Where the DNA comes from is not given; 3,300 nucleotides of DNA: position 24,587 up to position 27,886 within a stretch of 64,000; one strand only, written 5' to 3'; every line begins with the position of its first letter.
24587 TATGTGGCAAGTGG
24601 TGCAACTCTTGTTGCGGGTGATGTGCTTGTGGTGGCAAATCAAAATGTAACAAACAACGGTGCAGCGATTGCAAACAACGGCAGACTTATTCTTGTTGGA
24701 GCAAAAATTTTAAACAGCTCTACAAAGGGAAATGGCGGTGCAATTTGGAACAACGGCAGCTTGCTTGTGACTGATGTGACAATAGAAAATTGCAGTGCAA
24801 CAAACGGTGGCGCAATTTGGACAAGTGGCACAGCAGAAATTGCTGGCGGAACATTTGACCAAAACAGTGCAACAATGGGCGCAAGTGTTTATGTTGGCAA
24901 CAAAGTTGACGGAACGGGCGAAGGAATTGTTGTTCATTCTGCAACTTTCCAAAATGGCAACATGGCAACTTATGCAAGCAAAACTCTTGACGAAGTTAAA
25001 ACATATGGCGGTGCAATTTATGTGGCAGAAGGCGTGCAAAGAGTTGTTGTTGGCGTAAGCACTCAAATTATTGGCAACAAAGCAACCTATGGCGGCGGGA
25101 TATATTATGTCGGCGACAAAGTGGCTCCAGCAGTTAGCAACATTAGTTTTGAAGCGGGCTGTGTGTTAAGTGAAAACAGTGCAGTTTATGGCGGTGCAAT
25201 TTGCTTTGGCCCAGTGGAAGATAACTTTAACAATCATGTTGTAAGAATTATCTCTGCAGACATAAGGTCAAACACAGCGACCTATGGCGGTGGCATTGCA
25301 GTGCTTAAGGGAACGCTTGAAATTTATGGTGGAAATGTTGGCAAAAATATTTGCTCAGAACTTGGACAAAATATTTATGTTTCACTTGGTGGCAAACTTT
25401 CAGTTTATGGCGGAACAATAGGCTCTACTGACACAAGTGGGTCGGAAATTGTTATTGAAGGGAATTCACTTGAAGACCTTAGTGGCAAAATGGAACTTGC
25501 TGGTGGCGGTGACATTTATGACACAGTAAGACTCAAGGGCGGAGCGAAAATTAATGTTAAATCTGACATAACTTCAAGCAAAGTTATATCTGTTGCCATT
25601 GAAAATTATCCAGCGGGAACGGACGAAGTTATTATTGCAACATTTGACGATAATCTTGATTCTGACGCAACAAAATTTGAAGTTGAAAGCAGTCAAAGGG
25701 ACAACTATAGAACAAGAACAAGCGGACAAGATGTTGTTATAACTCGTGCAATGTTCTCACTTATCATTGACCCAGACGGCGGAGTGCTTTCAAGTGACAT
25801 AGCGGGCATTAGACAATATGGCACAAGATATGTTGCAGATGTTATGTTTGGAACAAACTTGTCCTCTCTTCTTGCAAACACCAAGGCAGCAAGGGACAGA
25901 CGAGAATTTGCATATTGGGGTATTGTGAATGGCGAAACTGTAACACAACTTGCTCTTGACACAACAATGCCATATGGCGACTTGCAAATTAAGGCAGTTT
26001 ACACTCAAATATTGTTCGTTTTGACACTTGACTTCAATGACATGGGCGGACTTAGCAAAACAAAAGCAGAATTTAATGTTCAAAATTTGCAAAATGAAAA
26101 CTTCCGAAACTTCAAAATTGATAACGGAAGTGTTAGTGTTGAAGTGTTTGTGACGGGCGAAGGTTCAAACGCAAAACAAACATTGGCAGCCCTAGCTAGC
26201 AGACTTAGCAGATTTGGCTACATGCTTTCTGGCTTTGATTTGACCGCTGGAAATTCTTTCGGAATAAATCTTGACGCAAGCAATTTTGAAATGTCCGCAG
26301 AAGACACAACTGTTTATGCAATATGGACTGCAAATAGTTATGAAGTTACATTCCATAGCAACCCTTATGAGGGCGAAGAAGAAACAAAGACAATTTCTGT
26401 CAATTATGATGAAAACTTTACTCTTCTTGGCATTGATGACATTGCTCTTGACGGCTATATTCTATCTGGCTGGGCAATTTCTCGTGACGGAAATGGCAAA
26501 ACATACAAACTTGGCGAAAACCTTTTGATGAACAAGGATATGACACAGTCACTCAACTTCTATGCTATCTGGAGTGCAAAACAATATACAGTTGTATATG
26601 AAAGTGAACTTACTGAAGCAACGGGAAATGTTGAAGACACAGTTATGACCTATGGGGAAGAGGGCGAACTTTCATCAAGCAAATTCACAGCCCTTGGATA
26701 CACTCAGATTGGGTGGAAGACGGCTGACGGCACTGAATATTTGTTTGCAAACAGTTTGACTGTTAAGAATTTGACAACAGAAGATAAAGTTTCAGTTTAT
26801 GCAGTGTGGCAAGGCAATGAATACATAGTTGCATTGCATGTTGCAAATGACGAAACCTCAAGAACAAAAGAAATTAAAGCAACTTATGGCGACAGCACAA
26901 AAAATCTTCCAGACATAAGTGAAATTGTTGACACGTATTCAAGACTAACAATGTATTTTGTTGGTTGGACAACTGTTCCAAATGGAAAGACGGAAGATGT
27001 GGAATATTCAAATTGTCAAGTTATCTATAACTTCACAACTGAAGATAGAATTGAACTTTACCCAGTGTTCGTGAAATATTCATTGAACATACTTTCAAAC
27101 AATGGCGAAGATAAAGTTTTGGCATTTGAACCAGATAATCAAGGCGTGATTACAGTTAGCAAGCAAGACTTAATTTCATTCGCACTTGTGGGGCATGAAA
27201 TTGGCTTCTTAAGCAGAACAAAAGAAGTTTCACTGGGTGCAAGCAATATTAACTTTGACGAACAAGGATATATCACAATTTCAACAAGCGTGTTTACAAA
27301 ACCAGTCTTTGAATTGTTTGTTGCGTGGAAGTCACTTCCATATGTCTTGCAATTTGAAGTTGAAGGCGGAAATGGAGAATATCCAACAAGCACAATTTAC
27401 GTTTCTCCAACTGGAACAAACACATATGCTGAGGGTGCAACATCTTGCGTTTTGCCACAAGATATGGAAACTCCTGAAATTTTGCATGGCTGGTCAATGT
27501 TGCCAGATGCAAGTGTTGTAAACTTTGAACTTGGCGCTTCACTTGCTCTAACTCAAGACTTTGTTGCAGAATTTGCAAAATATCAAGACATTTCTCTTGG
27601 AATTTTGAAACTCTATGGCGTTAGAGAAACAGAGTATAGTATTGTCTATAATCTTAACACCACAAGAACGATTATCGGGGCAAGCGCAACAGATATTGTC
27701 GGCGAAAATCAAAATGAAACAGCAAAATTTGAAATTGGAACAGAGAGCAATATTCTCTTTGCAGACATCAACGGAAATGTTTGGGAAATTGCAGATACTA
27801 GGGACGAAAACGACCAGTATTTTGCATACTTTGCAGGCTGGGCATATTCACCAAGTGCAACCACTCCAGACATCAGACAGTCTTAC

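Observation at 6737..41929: One 35.2-kb ORF encoding an 11,730-aa modular surface giant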

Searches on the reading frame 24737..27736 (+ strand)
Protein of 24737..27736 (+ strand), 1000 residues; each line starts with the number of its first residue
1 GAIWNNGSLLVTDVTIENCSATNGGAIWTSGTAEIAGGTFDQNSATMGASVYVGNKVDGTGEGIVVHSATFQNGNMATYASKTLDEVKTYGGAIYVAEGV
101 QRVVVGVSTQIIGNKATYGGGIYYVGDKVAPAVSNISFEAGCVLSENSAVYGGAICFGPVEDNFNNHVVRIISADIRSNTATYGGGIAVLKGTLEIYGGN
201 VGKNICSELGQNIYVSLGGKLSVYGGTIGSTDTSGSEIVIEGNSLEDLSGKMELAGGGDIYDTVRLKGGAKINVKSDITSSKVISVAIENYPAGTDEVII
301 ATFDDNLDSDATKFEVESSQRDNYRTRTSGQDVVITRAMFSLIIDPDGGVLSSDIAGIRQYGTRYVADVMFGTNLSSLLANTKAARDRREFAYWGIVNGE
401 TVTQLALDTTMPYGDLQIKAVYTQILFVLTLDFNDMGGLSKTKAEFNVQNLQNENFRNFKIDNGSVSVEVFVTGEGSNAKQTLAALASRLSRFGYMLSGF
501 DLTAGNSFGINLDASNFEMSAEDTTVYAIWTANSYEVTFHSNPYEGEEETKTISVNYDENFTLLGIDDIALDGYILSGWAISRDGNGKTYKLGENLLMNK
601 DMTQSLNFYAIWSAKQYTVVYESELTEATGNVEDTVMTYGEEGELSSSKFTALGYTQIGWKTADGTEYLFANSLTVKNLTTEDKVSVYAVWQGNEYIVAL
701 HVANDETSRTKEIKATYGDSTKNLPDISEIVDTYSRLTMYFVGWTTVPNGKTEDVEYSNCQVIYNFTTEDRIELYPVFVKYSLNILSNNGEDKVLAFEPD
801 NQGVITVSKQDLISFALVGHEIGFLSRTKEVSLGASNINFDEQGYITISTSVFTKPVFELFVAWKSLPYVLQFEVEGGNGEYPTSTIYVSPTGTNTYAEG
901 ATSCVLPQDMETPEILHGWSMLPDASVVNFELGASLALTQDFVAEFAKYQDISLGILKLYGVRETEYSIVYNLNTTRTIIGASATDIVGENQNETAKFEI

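Call 6: search_protein_families(library=pfam, max_evalue=0.01, proteins=[window:24737-27736:+])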
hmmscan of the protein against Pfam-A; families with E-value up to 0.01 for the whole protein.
window:24737-27736:+ (1000 aa): 1 family
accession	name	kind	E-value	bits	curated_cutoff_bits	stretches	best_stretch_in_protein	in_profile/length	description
PF02415.23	Chlam_PMP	-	0.001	19.5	20.6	0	142-157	2-18/19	Chlamydia polymorphic membrane protein (Chlamydia_PMP) repeat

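Call 51: search_protein_families(library=ncbifam, max_evalue=0.01, proteins=[window:24737-27736:+])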
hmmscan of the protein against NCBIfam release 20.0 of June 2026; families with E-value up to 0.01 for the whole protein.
window:24737-27736:+ (1000 aa): 2 families
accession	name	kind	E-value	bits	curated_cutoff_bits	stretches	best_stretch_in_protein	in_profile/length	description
TIGR01376.1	POMP_repeat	repeat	0.00039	20.1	15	0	109-123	5-20/28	polymorphic outer membrane protein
TIGR02543.1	List_Bact_rpt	repeat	0.0014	19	20.95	0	519-533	29-43/44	TIGR02543 family repeat protein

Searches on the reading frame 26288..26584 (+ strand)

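Call 79: search_protein_families(library=pfam, max_evalue=0.1, proteins=[window:26288-26584:+])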
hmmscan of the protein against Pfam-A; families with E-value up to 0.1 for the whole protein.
window:26288-26584:+ (99 aa): 1 family
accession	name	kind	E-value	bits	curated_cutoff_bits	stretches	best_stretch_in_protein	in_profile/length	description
PF09479.16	Flg_new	-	3.1e-07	30.9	27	1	18-86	1-61/65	Listeria-Bacteroides repeat domain (List_Bact_rpt)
